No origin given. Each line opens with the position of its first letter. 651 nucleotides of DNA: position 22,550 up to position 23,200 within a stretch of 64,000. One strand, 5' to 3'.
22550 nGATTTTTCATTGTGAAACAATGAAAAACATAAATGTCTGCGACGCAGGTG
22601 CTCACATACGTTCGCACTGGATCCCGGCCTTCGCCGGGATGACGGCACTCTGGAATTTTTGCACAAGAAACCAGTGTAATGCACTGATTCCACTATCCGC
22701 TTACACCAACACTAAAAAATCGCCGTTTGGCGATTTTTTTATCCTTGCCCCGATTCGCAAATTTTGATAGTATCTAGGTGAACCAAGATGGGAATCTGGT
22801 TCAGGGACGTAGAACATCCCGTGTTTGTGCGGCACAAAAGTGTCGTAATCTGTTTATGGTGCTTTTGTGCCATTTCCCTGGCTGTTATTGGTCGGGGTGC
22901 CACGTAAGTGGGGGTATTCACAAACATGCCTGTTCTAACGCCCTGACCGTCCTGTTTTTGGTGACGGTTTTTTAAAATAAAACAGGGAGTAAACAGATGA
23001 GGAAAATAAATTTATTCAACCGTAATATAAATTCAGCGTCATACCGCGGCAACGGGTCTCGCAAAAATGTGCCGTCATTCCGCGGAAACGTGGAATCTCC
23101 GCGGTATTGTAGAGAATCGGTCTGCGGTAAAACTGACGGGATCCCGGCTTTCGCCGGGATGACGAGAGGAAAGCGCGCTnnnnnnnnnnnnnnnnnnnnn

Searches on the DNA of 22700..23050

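Call 90: search_rna_families(source=window, start=22700, end=23050, threshold=evalue, max_evalue=10, show_alignments=1)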
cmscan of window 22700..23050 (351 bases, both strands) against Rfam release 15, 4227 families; matches with E-value up to 10: 7.
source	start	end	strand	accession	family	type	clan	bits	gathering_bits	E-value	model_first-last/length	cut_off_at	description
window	22700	22742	+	RF00106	RNAI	Gene; antisense;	-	18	47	0.45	58-102/102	5'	RNAI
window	22700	22740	+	RF01394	isrK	Gene; sRNA;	-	17.6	50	0.13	37-77/77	5'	isrK Hfq binding RNA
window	22717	22744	-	RF02084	STnc130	Gene; sRNA;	-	17.6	55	3.5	99-126/135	no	Enterobacteria sRNA STnc130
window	22707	22790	-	RF02059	STnc50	Gene; sRNA;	-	16.1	55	4.6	1-84/84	no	Salmonella enterica sRNA STnc40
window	22950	22987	+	RF00152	SNORD79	Gene; snRNA; snoRNA; CD-box;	CL00069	15.9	47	9.1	1-83/83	no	Small nucleolar RNA SNORD79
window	22707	22771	-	RF00521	SAM_alpha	Cis-reg; riboswitch;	-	12.5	36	2.5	1-79/79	no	Alpha-proteobacteria SAM riboswitch aptamer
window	22933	23050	-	RF01264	snR83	Gene; snRNA; snoRNA; HACA-box;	CL00023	9.7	75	7.6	186-308/308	5'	Small nucleolar RNA snR83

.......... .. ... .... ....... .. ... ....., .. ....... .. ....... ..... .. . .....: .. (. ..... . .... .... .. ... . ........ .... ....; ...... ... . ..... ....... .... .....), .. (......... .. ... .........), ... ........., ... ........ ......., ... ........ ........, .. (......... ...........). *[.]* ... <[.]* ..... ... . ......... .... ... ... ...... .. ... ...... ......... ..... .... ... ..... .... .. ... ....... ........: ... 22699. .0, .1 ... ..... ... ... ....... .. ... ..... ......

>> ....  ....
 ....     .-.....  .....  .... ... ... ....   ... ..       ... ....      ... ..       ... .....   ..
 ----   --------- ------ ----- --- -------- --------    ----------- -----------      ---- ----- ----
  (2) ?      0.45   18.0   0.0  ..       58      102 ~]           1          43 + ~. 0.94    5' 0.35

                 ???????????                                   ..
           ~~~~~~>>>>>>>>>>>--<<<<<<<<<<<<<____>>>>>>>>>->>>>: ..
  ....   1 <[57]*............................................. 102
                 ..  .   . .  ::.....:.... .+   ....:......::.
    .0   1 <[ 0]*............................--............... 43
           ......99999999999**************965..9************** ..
